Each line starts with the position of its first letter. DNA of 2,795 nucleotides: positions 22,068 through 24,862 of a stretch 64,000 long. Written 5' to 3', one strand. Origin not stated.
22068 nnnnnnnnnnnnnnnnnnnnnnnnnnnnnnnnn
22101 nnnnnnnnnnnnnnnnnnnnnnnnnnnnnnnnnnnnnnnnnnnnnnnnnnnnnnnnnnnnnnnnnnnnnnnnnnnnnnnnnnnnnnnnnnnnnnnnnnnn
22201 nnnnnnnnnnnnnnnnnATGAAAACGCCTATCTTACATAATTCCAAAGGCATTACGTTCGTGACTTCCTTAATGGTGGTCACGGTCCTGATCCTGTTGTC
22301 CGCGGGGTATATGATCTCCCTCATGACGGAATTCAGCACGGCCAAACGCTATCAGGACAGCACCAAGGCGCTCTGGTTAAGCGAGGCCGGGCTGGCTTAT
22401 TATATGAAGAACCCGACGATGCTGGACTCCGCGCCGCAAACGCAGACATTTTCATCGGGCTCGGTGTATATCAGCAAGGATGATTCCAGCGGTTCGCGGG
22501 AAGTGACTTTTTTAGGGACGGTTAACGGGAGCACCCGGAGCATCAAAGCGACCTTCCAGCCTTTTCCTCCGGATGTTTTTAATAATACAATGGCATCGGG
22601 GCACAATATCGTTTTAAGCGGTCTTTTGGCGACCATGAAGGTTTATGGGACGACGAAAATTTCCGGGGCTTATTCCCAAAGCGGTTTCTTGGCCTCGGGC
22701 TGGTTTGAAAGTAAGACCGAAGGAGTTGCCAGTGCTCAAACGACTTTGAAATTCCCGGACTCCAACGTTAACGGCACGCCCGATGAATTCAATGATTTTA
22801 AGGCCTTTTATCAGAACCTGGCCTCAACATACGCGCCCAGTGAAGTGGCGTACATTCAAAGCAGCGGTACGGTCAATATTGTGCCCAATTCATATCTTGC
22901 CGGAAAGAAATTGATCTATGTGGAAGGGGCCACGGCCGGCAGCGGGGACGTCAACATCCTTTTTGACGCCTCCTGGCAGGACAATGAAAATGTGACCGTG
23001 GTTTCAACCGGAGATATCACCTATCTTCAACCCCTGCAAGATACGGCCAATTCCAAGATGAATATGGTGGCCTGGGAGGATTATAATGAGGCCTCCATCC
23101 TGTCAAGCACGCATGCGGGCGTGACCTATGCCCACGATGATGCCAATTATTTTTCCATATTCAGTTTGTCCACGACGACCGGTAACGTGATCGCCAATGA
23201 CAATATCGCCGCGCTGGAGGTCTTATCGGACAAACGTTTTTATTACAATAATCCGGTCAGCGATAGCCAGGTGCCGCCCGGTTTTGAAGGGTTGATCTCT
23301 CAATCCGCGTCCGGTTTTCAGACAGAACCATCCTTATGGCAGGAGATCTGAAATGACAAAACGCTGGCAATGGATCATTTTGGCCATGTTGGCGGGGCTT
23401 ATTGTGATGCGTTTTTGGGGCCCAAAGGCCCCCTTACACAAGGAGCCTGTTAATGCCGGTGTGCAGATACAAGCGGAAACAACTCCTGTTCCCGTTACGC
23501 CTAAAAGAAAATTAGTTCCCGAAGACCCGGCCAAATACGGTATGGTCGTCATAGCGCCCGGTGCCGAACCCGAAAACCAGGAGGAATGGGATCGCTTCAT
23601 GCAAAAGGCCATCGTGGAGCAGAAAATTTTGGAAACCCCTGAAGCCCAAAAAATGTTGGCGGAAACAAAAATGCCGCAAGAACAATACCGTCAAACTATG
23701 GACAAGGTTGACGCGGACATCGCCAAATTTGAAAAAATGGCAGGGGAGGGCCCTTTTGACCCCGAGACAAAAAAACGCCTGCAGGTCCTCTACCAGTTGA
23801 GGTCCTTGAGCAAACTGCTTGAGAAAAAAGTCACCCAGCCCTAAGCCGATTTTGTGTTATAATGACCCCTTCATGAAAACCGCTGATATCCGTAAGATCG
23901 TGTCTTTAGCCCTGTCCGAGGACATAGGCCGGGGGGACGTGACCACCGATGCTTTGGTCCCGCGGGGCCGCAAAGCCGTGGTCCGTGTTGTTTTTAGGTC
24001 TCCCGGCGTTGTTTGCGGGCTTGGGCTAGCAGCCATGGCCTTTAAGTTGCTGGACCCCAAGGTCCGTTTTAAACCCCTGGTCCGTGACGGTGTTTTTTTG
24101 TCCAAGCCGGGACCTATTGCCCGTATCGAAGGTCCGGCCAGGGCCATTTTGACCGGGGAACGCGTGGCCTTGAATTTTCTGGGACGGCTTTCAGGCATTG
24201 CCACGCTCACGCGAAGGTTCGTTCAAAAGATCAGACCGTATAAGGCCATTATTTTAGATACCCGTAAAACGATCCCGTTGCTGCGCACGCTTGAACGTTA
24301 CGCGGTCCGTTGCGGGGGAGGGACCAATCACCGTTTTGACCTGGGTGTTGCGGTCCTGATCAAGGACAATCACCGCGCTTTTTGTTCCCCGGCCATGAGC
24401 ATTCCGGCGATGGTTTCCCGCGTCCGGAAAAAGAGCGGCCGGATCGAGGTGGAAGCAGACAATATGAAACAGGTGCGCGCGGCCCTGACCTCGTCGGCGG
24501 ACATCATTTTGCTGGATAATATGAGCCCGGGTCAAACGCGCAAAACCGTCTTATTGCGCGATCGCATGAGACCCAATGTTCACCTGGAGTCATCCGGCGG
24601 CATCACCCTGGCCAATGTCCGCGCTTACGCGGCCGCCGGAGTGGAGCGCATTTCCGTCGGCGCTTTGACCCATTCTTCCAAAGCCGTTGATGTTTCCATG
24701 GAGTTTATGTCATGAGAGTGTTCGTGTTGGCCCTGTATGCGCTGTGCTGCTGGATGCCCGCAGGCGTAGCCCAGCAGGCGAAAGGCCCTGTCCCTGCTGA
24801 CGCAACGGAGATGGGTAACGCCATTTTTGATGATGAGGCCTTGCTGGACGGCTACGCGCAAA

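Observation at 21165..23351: c-di-GMP-I (GEMM) riboswitch with terminator-type expression platform controlling a pseudopilin operon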

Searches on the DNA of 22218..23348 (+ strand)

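Call 15: search_rna_families(sources=[L002, L003, L004, L005, L006, L007, L008, L009, L010, L011], threshold=gathering)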
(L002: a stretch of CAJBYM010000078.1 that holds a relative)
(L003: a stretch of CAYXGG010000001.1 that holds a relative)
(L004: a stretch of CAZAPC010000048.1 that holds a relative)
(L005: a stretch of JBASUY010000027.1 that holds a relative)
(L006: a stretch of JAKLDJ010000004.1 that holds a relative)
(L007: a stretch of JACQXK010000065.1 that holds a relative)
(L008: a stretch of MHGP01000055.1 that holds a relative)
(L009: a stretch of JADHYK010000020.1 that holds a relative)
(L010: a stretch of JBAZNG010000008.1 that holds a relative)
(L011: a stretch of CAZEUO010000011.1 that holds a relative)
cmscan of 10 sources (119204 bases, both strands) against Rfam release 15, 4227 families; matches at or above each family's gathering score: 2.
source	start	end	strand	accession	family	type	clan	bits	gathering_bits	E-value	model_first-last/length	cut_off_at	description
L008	2079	2161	+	RF03167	c-di-GMP-I-GGC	Cis-reg; riboswitch;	CL00126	59.5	59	3e-11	1-80/80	no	c-di-GMP-I-GGC riboswitch aptamer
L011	4835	4972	+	RF01051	c-di-GMP-I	Cis-reg; riboswitch;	CL00126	39.2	35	0.0007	1-87/87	no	c-di-GMP-I riboswitch aptamer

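Call 16: search_rna_families(sources=[L012, L013, L014, L015, L016, L017, L018, L019, L020, L001], threshold=gathering)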
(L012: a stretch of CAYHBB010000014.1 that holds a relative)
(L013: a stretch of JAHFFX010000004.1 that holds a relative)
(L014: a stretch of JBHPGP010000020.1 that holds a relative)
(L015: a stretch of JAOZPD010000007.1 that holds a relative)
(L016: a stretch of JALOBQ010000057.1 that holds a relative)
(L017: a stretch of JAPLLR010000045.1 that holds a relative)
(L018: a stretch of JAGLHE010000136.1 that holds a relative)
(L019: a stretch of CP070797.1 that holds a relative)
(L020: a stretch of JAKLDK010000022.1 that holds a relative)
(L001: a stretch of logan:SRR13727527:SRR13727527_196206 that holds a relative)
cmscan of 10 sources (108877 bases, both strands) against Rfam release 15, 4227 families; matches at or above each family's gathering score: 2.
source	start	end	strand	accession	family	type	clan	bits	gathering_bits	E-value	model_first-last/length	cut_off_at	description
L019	4238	4311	+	RF00005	tRNA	Gene; tRNA;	CL00001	64.8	29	1.4e-11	1-71/71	no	tRNA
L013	686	782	+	RF03167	c-di-GMP-I-GGC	Cis-reg; riboswitch;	CL00126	61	59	1.1e-11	1-80/80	no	c-di-GMP-I-GGC riboswitch aptamer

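Call 29: search_rna_families(sources=[L022, L025, L026, L027, L028, L030, L031, L033, L034, L035, L036, L037, L038, L039, L043, L044, L047, L048, L050], threshold=gathering, show_alignments=4)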
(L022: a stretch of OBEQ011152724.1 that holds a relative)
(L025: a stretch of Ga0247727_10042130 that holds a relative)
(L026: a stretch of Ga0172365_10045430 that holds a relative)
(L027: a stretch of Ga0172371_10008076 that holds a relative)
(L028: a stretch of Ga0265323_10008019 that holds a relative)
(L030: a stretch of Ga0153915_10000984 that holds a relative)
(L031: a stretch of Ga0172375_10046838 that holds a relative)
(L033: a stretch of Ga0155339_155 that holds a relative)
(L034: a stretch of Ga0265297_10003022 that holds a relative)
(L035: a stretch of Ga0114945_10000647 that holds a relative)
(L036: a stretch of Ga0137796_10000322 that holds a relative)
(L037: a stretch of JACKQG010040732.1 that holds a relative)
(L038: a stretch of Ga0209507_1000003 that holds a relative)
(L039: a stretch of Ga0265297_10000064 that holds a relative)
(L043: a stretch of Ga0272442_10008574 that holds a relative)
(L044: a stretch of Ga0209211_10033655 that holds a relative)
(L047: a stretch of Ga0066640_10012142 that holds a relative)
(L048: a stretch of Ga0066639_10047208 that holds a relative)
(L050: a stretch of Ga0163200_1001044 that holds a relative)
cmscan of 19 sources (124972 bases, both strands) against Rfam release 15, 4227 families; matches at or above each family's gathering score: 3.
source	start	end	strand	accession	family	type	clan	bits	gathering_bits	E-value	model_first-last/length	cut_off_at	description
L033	79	161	+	RF03167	c-di-GMP-I-GGC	Cis-reg; riboswitch;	CL00126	59.5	59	3.1e-11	1-80/80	no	c-di-GMP-I-GGC riboswitch aptamer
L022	351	438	+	RF01051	c-di-GMP-I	Cis-reg; riboswitch;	CL00126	47.3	35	7.7e-06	1-87/87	no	c-di-GMP-I riboswitch aptamer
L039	2878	3007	+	RF01051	c-di-GMP-I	Cis-reg; riboswitch;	CL00126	44.2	35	4.3e-05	1-87/87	no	c-di-GMP-I riboswitch aptamer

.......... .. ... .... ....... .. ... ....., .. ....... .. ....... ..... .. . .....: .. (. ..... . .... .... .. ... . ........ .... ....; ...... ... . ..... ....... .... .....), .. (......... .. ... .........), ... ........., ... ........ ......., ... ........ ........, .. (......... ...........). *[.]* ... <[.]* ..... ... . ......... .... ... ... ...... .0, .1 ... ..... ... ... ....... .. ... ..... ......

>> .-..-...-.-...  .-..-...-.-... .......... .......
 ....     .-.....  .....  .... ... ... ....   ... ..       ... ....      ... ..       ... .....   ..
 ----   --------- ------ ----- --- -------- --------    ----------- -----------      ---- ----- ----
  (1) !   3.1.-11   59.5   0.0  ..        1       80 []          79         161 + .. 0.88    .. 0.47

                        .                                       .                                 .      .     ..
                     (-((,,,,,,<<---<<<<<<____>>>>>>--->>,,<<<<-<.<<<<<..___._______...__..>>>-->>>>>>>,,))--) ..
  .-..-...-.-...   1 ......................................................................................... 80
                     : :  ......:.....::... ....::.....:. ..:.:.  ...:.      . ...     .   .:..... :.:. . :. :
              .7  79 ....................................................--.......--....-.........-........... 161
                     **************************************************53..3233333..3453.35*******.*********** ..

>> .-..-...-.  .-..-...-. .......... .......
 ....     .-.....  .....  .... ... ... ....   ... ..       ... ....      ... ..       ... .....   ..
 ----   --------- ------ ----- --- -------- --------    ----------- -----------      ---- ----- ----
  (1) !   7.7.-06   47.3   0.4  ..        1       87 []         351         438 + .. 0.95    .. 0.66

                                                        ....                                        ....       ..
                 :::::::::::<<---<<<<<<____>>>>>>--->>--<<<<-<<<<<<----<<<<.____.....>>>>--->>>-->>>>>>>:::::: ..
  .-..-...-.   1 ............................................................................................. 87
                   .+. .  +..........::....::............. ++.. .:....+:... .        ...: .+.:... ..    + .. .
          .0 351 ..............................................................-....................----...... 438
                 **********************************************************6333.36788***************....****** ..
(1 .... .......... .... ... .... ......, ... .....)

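Call 62: search_rna_families(source=L003, start=3190, end=3450, threshold=evalue, max_evalue=1)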
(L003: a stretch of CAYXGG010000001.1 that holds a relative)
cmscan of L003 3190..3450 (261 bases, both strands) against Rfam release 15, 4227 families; matches with E-value up to 1: 2.
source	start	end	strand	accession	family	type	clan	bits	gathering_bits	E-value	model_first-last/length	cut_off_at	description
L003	3368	3442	+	RF04027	mir-1422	Gene; miRNA;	-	19.5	60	0.46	1-84/84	no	mir-1422 microRNA precursor family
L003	3220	3308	+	RF02503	Atu_C9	Gene; sRNA;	-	12.6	40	0.21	87-192/192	no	Rhizobiales sRNA Atu_C9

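Call 63: search_rna_families(source=L002, start=2440, end=2800, threshold=evalue, max_evalue=1)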
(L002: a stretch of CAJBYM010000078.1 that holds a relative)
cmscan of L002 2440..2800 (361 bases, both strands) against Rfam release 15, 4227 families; matches with E-value up to 1: 2.
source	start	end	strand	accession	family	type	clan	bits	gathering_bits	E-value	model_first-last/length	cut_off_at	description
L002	2501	2584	+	RF00639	mir-515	Gene; miRNA;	CL00096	22.4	68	0.044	1-87/87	no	mir-515 microRNA precursor family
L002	2501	2565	+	RF01812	Pxr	Gene; sRNA;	-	17.7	80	0.74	1-109/109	no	Pxr regulatory sRNA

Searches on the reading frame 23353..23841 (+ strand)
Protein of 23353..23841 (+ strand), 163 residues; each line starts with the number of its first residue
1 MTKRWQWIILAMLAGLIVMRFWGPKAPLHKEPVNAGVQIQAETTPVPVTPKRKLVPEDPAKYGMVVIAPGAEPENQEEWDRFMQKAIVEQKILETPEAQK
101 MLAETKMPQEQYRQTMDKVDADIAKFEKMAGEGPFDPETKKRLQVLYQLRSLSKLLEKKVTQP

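Call 8: search_protein_families(library=pfam, proteins=[window:23353-23841:+], max_evalue=0.1)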
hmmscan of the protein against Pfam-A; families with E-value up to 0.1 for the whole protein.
window:23353-23841:+ (163 aa): 0 families

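Call 9: search_protein_families(library=ncbifam, proteins=[window:23353-23841:+], max_evalue=0.1)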
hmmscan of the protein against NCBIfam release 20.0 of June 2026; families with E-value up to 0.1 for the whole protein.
window:23353-23841:+ (163 aa): 0 families

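Call 70: find_homologous_proteins(query=window:23353-23841:+)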
Query window:23353-23841:+ (163 aa): 4 proteins with E <= 0.001 among 47 candidates.
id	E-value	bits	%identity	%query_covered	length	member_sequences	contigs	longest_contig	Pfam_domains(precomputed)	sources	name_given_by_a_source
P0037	1.0e-96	339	96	100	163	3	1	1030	-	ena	-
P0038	1.3e-75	270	78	100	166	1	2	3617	-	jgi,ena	-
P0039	5.1e-75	268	78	100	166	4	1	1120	-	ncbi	-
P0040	4.6e-20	90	44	69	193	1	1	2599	-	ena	-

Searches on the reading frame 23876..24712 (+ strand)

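Call 8: search_protein_families(library=pfam, proteins=[window:23876-24712:+], max_evalue=0.1)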
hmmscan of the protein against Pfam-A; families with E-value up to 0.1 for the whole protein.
window:23876-24712:+ (279 aa): 3 families
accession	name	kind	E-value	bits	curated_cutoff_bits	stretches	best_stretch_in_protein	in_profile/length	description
PF01729.25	QRPTase_C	-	7.1e-56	189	23.1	1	108-276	1-169/169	Quinolinate phosphoribosyl transferase, C-terminal domain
PF02749.22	QRPTase_N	-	2.3e-20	73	27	1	21-106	1-82/82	Quinolinate phosphoribosyl transferase, N-terminal domain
PF19717.4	DUF6212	-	0.047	13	26.4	1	224-274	284-333/395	Family of unknown function (DUF6212)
